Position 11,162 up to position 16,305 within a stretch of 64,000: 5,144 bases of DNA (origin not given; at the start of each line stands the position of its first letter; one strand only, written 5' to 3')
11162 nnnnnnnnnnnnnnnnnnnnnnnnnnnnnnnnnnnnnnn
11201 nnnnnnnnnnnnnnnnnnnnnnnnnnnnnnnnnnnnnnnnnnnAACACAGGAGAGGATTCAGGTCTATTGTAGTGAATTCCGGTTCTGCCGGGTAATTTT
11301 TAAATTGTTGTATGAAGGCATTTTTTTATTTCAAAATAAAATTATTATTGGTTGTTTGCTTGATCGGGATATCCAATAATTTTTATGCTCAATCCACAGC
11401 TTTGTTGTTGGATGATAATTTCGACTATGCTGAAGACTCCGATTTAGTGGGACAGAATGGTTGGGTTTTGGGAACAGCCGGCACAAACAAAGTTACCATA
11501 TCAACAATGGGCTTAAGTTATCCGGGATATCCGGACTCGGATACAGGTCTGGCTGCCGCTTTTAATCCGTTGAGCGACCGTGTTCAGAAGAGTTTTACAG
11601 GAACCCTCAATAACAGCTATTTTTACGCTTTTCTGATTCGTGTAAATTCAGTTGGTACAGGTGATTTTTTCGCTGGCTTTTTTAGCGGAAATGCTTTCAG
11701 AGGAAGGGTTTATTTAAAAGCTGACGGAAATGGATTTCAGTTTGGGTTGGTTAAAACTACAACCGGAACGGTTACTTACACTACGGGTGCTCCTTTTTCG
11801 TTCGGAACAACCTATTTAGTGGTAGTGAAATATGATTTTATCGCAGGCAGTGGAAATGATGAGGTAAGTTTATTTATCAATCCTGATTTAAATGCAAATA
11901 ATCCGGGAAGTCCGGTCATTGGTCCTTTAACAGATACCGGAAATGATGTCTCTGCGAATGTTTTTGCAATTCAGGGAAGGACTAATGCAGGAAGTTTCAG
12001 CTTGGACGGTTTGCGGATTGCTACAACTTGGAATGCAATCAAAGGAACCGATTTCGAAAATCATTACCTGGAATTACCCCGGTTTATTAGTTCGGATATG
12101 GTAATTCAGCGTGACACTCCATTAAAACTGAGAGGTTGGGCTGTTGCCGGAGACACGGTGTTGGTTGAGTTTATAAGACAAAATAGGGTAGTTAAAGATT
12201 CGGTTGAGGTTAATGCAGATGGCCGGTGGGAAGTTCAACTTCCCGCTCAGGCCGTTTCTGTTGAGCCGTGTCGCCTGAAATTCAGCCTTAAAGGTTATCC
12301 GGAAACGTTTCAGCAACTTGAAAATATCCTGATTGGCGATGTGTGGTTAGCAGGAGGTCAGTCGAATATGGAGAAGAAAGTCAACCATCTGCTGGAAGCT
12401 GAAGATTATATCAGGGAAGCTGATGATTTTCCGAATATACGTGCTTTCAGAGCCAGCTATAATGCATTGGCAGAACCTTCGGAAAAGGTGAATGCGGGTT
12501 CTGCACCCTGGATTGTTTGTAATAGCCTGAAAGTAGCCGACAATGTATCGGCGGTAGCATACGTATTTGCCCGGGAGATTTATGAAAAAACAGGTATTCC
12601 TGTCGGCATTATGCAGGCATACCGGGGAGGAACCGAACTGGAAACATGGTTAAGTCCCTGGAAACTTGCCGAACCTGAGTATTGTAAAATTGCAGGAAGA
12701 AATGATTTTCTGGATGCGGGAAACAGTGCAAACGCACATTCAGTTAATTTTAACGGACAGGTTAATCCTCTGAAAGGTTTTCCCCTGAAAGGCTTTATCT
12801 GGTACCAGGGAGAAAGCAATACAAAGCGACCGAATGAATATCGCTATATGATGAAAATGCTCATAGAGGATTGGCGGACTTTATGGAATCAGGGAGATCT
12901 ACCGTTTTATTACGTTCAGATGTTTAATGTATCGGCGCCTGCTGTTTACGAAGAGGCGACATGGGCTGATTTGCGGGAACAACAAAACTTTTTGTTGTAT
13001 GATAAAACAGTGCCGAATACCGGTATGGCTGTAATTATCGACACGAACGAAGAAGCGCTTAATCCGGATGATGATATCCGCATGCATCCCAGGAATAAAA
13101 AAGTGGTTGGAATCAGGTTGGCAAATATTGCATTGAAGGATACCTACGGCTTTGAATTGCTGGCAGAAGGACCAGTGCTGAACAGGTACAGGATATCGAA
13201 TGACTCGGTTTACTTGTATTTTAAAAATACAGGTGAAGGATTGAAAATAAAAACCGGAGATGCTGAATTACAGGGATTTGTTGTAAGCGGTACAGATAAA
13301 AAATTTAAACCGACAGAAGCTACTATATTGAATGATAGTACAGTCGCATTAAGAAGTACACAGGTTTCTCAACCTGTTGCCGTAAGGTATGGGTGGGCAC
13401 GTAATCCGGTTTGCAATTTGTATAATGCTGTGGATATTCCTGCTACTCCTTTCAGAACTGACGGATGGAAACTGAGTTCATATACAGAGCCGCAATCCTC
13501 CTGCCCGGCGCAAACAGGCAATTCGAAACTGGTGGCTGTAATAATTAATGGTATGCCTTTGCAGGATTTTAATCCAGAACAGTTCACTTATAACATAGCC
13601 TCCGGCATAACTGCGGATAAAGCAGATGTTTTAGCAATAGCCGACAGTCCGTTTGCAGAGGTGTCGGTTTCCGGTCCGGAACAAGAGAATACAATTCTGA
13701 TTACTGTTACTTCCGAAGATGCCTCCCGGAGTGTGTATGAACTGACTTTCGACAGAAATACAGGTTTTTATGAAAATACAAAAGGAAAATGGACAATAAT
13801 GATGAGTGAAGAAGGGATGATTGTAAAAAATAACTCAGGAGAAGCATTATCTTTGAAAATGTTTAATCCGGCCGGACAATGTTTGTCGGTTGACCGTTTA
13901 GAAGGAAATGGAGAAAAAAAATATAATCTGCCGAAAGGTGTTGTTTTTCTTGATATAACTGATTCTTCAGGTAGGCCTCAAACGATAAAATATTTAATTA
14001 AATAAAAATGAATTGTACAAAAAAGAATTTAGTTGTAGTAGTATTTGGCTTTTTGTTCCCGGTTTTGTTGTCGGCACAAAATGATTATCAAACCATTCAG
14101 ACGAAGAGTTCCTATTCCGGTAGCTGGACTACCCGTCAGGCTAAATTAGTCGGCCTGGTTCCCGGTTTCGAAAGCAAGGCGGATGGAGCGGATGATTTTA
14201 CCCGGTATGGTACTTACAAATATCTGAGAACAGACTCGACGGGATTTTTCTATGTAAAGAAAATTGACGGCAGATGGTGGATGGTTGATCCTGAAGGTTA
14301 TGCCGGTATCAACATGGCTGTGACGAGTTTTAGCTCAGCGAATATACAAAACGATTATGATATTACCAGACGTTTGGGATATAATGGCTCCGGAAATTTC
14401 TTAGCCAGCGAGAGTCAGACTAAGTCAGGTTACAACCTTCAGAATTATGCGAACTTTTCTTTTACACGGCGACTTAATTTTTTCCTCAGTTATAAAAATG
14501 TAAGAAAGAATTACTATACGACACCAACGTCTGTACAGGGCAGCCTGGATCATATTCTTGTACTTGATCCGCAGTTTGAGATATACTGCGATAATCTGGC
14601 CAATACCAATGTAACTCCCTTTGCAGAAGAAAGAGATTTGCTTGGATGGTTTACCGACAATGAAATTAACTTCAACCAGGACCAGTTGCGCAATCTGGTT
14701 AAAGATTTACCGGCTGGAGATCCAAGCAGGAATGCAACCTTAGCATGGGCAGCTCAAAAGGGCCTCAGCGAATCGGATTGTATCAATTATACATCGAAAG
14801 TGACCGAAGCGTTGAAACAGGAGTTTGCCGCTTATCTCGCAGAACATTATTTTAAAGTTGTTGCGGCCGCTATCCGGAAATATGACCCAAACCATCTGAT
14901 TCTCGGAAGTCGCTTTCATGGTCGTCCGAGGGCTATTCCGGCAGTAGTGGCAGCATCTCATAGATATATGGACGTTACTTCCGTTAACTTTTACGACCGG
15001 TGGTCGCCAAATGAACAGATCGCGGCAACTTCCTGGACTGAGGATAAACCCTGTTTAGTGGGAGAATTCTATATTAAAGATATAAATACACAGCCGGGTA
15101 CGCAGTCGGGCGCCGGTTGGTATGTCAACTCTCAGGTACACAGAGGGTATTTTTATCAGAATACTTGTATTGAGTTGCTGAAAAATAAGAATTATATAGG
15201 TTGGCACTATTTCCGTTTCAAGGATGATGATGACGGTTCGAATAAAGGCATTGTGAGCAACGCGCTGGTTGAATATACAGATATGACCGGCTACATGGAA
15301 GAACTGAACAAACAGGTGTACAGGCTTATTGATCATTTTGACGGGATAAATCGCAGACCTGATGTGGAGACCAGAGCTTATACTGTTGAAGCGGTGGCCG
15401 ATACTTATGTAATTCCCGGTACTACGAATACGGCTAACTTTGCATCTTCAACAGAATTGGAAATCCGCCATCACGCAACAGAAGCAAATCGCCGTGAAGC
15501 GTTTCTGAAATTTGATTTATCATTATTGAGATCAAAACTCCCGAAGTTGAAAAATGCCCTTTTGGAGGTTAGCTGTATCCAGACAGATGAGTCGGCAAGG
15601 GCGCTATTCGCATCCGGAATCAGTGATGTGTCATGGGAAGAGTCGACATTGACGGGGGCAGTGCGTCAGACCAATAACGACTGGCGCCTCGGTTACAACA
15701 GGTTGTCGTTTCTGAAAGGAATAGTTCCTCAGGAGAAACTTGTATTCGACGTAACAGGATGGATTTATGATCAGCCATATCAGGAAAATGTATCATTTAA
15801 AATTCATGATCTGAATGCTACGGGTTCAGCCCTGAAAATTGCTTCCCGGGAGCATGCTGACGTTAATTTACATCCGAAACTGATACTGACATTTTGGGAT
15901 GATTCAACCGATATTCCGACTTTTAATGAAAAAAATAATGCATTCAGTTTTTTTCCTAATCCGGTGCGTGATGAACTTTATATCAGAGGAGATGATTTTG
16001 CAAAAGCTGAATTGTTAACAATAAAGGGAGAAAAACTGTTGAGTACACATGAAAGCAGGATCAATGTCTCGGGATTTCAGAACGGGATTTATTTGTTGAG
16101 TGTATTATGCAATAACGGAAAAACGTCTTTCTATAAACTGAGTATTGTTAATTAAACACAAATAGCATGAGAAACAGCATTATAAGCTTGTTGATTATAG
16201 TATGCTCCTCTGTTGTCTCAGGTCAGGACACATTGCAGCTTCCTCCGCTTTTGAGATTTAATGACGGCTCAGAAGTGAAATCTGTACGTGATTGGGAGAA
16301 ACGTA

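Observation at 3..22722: Hybrid PUL in which SusC/SusD is followed by six tandem T9SS cargo proteins, four sharing a DNRLRE/CBM96-like module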

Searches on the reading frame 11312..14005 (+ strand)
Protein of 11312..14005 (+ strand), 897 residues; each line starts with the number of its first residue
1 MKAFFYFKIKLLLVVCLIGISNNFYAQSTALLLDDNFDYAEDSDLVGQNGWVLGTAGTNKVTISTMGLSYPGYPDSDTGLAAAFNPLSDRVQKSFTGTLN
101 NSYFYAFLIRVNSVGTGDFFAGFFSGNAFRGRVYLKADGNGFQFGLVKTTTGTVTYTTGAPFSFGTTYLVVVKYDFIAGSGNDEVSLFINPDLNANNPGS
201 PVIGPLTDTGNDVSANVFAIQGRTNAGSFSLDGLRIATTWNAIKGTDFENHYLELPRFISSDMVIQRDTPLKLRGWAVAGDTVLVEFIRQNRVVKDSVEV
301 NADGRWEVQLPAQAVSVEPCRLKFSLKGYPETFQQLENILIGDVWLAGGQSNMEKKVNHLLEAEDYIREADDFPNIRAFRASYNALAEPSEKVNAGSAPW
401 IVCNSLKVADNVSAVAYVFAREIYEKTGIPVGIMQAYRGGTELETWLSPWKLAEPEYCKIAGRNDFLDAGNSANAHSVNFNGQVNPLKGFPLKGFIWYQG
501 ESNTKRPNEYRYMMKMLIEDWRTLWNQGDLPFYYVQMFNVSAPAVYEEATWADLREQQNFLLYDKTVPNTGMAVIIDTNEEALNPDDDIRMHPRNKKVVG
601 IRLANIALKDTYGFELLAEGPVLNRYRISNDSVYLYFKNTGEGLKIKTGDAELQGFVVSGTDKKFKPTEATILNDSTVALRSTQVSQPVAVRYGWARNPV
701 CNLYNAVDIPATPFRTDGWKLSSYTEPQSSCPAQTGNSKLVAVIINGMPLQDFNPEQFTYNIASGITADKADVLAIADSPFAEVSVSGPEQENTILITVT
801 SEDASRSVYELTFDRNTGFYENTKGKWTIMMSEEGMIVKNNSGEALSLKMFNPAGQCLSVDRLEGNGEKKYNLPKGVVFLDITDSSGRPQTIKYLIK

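Call 4: search_protein_families(library=pfam, proteins=[window:11312-14005:+], max_evalue=0.01)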
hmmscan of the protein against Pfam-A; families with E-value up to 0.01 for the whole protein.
window:11312-14005:+ (897 aa): 1 family
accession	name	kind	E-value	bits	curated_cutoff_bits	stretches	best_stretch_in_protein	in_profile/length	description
PF03629.24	SASA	-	4.5e-17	62.8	24.8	1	343-608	3-225/226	Carbohydrate esterase, sialic acid-specific acetylesterase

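Call 5: search_protein_families(library=ncbifam, proteins=[window:11312-14005:+], max_evalue=0.01)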
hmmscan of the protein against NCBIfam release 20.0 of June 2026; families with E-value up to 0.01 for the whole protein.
window:11312-14005:+ (897 aa): 1 family
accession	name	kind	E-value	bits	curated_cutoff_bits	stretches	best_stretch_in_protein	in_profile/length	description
NF033510.3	Ca_tandemer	repeat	5.1e-05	23.6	50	1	260-315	19-74/96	Ca2+-stabilized repeat-containing adhesin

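Call 80: search_solved_structures(query=window:11312-14005:+, max_evalue=0.001)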
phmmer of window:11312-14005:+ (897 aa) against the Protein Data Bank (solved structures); distinct sequences matched with E-value up to 0.001: 7.
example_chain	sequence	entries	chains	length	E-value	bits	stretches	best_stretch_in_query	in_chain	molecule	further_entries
9ega_A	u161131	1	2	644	3.8e-74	253.3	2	479-717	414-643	Sialate O-acetylesterase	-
9h4u_A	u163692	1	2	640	1e-72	248.6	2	480-719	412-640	Carbohydrate esterase FI8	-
7kmm_A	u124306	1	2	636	7.1e-68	232.6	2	476-719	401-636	Sialic acid-specific 9-O-acetylesterase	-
8f9q_A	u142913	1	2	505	2.2e-36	128.3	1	257-714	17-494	Sialic acid acetylesterase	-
8f9o_A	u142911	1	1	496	2.6e-36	128.1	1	257-714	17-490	Sialic acid acetylesterase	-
8f9p_A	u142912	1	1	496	6.8e-36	126.7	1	257-714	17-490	Sialic acid acetylesterase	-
8f9r_A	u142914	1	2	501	1.3e-34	122.5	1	256-714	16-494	Sialic acid acetylesterase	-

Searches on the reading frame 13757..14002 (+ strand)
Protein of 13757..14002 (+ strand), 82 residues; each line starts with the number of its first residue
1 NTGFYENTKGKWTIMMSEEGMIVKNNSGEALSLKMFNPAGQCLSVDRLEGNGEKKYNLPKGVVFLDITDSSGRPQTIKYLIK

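Call 21: search_protein_families(library=ncbifam, proteins=[window:13757-14002:+], max_evalue=10)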
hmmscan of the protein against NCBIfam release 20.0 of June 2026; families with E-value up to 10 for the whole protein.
seq(82 aa): 1 family
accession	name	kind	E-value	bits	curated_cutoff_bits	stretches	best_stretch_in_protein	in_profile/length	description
TIGR04183.1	Por_Secre_tail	domain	0.0018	18.2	23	1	22-81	12-71/72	T9SS type A sorting domain-containing protein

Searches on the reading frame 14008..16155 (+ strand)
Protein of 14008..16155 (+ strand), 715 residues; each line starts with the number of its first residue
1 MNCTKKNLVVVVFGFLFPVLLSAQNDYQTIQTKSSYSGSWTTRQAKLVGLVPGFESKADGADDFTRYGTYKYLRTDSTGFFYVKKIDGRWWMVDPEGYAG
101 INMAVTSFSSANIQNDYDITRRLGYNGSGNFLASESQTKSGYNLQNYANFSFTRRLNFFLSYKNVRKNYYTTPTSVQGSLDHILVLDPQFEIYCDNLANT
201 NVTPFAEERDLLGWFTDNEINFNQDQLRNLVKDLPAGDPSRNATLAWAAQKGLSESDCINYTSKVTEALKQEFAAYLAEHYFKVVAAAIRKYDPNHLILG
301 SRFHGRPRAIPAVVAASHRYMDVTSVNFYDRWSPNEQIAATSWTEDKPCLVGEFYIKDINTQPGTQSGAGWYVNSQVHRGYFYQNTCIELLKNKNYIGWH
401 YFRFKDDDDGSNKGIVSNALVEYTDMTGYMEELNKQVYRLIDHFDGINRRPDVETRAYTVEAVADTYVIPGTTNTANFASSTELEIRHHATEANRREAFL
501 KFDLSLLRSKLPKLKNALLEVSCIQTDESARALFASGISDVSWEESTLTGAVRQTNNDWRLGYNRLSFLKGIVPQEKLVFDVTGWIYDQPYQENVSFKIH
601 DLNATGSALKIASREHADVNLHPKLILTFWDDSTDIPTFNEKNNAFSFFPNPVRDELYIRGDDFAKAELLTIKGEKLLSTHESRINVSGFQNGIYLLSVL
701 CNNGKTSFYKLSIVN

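Call 4: search_protein_families(library=pfam, proteins=[window:14008-16155:+], max_evalue=0.01)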
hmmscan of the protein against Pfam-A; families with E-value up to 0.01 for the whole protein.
window:14008-16155:+ (715 aa): 3 families
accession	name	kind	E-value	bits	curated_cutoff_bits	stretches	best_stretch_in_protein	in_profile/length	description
PF24517.2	CBM96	-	5.2e-18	65.9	26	1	458-628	3-163/164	Carbohydrate-binding module family 96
PF18962.6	Por_Secre_tail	-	7.8e-07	29.7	27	1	649-712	2-74/75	Secretion system C-terminal sorting domain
PF01012.27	ETF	-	4.4e-05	23.8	26.7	1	263-322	59-116/181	Electron transfer flavoprotein domain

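Call 5: search_protein_families(library=ncbifam, proteins=[window:14008-16155:+], max_evalue=0.01)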
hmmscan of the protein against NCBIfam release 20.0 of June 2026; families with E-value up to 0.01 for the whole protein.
window:14008-16155:+ (715 aa): 2 families
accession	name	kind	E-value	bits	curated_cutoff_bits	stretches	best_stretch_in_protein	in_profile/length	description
NF033679.1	DNRLRE_dom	domain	3.3e-12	46.8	34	1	464-628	1-164/164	DNRLRE domain-containing protein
TIGR04183.1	Por_Secre_tail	domain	0.00021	21.2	23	1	649-713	2-71/72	T9SS type A sorting domain-containing protein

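Call 67: search_solved_structures(query=window:14008-16155:+, max_evalue=0.01, show_alignments=2)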
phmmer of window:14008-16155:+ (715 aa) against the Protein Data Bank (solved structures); distinct sequences matched with E-value up to 0.01: 6.
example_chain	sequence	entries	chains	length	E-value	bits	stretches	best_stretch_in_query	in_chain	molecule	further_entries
5t3b_A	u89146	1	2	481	2.9e-47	164.7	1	46-445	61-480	Glycoside Hydrolase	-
4bq4_A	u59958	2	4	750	6e-23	84.3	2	265-438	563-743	B-AGARASE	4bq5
4bq2_A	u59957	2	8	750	3.1e-22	81.9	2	265-438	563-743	B-AGARASE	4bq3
6xj9_A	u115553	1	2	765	9.7e-17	63.8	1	275-408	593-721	Agarase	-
5z6p_A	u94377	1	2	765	5.9e-16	61.2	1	275-438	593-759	B-agarase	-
7vbo_A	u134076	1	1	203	0.0066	18.1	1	463-627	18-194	Alginate lyase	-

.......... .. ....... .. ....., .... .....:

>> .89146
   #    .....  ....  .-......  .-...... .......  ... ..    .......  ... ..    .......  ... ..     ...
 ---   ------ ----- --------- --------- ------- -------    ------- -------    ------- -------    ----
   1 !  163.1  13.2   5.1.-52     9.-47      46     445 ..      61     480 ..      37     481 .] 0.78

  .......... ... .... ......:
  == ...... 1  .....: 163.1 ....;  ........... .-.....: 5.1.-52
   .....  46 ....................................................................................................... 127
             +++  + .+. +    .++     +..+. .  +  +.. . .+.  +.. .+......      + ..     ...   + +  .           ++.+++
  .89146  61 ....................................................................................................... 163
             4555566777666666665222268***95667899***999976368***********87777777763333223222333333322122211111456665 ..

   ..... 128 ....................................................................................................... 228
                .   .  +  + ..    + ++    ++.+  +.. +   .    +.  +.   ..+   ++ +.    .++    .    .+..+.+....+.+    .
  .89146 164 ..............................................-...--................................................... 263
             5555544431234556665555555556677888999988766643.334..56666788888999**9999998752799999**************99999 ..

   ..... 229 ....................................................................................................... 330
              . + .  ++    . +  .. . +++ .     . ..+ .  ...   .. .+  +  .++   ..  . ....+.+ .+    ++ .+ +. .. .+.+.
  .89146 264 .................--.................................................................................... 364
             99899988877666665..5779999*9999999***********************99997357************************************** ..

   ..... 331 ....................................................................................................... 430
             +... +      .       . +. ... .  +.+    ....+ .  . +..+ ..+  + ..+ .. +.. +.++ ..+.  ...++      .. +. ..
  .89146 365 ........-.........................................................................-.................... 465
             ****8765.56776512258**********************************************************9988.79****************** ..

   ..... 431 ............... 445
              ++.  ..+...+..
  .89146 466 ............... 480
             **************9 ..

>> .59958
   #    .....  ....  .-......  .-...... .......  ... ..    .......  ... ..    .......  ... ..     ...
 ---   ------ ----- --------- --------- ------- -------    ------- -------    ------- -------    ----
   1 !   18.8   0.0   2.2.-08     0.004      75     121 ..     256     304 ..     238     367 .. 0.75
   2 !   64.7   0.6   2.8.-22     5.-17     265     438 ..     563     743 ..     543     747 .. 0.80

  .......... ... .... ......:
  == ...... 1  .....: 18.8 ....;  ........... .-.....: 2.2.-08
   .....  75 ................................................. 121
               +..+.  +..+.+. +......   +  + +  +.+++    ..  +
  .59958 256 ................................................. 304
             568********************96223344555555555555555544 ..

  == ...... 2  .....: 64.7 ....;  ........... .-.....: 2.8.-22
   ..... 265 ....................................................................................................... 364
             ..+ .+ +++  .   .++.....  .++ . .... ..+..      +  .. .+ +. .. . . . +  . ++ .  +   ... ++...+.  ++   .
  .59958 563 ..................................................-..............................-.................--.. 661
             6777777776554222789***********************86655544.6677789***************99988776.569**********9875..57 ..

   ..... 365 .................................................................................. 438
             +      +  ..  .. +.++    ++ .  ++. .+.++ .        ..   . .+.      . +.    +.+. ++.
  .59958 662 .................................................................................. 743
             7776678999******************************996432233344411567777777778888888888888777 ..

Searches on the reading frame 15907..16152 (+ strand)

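Call 21: search_protein_families(library=ncbifam, proteins=[window:15907-16152:+], max_evalue=10)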
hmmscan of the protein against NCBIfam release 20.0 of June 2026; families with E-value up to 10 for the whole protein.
seq(82 aa): 2 families
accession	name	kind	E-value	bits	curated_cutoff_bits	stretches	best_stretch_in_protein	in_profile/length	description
TIGR04183.1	Por_Secre_tail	domain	6.7e-06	26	23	1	16-80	2-71/72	T9SS type A sorting domain-containing protein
NF038113.1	T9SSA_dep_M36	equivalog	2.3e-05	22.7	885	1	9-74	789-861/869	T9SS-dependent M36 family metallopeptidase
